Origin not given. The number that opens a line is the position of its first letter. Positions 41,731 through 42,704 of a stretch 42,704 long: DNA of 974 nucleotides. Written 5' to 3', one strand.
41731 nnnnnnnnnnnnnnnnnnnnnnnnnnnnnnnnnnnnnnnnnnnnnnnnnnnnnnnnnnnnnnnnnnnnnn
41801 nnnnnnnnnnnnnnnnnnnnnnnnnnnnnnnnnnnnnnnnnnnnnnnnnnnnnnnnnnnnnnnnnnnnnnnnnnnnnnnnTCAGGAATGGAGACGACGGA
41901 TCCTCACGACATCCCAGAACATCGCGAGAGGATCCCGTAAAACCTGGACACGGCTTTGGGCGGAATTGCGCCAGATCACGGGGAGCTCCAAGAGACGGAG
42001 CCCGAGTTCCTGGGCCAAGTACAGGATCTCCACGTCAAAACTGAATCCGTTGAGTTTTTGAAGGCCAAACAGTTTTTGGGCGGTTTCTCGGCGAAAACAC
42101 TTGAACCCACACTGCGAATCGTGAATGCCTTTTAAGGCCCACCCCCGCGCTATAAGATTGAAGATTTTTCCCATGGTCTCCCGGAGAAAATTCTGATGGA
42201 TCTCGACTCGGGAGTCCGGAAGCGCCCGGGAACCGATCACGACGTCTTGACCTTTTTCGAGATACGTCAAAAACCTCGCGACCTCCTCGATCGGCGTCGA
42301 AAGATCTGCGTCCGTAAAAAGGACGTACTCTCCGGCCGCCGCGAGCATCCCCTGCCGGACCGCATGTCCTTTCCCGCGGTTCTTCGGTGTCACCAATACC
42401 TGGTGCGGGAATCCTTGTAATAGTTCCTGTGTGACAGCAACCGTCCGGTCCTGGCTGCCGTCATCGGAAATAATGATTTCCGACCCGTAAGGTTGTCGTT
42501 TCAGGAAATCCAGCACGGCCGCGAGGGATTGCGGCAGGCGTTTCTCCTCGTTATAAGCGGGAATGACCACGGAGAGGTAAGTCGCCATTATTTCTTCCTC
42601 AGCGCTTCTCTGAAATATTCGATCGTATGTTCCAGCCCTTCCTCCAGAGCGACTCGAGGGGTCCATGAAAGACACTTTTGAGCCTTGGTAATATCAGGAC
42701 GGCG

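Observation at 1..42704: Near-unidirectional 42-kb glycan factory with eight GT-C-type membrane enzymes and three polyprenyl-phosphate sugar synthases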

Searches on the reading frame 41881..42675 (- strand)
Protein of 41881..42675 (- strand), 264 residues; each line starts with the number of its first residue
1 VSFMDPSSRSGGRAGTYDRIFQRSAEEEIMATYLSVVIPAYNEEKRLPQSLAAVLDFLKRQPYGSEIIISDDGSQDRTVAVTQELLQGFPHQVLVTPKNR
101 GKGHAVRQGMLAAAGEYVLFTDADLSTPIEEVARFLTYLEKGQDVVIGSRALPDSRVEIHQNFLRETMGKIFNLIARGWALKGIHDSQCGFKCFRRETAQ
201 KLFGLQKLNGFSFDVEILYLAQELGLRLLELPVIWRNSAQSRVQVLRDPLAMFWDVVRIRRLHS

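Call 9: search_protein_families(library=pfam, proteins=[window:41881-42675:-], max_evalue=0.01)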
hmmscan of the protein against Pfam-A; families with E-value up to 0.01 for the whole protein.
window:41881-42675:- (264 aa): 4 families
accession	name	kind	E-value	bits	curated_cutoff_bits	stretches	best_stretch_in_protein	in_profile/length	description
PF00535.33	Glycos_transf_2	-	3.4e-31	108.9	23.3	1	35-203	1-168/168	Glycosyl transferase family 2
PF13641.12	Glyco_tranf_2_3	-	9.5e-08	32.8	27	1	34-139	3-111/230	Glycosyltransferase like family 2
PF10111.15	Glyco_tranf_2_2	-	0.00022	21.2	27.3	1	35-128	1-95/276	Glycosyltransferase like family 2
PF13704.12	Glyco_tranf_2_4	-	0.0055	17.6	27.5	1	42-124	2-81/98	Glycosyl transferase family 2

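Call 15: search_protein_families(library=ncbifam, proteins=[window:41881-42675:-], max_evalue=0.001)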
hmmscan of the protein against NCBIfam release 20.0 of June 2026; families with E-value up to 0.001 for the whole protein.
window:41881-42675:- (264 aa): 22 families
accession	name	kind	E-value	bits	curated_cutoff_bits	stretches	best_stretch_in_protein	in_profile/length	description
NF007986.1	PRK10714.1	equivalog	1.1e-18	67.3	529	1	34-206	8-176/316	undecaprenyl-phosphate 4-deoxy-4-formamido-L-arabinose transferase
NF041875.1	EPS_EpsD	equivalog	2.2e-18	66.8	370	1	34-215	1-183/325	exopolysaccharide biosynthesis glycosyltransferase EpsD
TIGR04182.1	glyco_TIGR04182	equivalog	9.8e-17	61.3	325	1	35-261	3-219/293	S-layer glycoprotein N-glycosyltransferase AglJ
NF047588.1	GlcsyltransPgfSStrep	equivalog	4.4e-16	59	500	1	34-212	3-177/308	glycosyltransferase PgfS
NF007482.0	PRK10073.1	equivalog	1.6e-15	56.9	423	1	32-125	6-96/334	glycosyltransferase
TIGR04283.1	glyco_like_mftF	equivalog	2.2e-14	53.6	182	1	34-139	1-97/221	TIGR04283 family arsenosugar biosynthesis glycosyltransferase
NF058614.1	PPMAGASynPpgS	equivalog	2.5e-14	53.2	370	1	36-261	4-224/226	polyprenyl-phospho-N-acetylgalactosaminyl synthase PpgS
NF041391.1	DPhHxTase_Halo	equivalog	8.6e-14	51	375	1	40-203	3-154/213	dolichyl-phosphate hexose transferase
TIGR03937.1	PgaC_IcaA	equivalog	3.1e-13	49.4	422.3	1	31-125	44-136/407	poly-beta-1,6-N-acetyl-D-glucosamine synthase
NF010496.0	PRK13915.1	equivalog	8.6e-13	48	262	1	31-132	30-134/307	glucosyl-3-phosphoglycerate synthase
NF038302.1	EPS_HpsE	equivalog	2.6e-11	43.1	300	1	34-141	3-113/307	hormogonium polysaccharide biosynthesis glycosyltransferase HpsE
TIGR03965.1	mycofact_glyco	equivalog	4.5e-11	42.3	280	1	31-127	73-167/467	mycofactocin biosynthesis glycosyltransferase MftF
TIGR03469.1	HpnB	hypoth_equivalog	7.7e-09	35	379.25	1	33-142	45-163/386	hopene-associated glycosyltransferase HpnB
NF050050.1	ProtGlycPglI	equivalog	1.2e-07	31.4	500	1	33-149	3-118/306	GalNAc(5)-diNAcBac-PP-undecaprenol beta-1,3-glucosyltransferase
NF047683.1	TeichurnBiosyTuaG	equivalog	5.9e-07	29.4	400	1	33-142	7-114/252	teichuronic acid biosynthesis protein TuaG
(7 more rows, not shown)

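Call 50: search_solved_structures(query=window:41881-42675:-, max_evalue=0.001)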
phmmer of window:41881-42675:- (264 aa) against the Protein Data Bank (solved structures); distinct sequences matched with E-value up to 0.001: 27.
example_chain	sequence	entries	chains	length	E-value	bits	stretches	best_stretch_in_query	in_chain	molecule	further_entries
5mlz_A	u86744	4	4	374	9.1e-20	74.3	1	32-233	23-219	Dolichol monophosphate mannose synthase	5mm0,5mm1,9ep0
9hwj_A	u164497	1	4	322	1.3e-15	60.6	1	34-234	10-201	Undecaprenyl-phosphate 4-deoxy-4-formamido-L-arabinose transferase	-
9bhc_C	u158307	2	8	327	5.4e-15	58.6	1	34-207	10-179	Undecaprenyl-phosphate 4-deoxy-4-formamido-L-arabinose transferase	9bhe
8vxh_A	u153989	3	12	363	6.3e-15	58.4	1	34-207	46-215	Undecaprenyl-phosphate 4-deoxy-4-formamido-L-arabinose transferase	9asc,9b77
2z87_A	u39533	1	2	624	8.8e-14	54.7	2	27-166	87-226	Chondroitin synthase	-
2z86_A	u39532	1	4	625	8.9e-14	54.6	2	27-166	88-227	Chondroitin synthase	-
5ekp_C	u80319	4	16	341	3.1e-11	46.3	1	11-158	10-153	Uncharacterized glycosyltransferase sll0501 | Glycosyltransferase sll0501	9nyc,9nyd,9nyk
5eke_A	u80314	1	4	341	3.1e-11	46.3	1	11-158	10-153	Uncharacterized glycosyltransferase sll0501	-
9nye_A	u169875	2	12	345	3.2e-11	46.3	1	11-158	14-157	Glycosyltransferase sll0501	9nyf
3bcv_A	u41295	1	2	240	3.8e-09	39.5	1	34-124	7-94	Putative glycosyltransferase protein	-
5hea_A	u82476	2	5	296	1.4e-07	34.3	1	33-127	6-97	Putative glycosyltransferase (GalT1)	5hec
8bz8_A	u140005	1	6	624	6e-07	32.3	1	33-149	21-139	Glycosyltransferase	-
8bz4_A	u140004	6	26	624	6e-07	32.3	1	33-149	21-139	Glycosyltransferase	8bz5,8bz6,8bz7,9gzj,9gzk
6yv7_B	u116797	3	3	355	8.5e-07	31.8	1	34-204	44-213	Glycosyl transferase, family 2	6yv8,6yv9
6yv7_A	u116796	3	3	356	8.6e-07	31.8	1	34-204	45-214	Glycosyl transferase, family 2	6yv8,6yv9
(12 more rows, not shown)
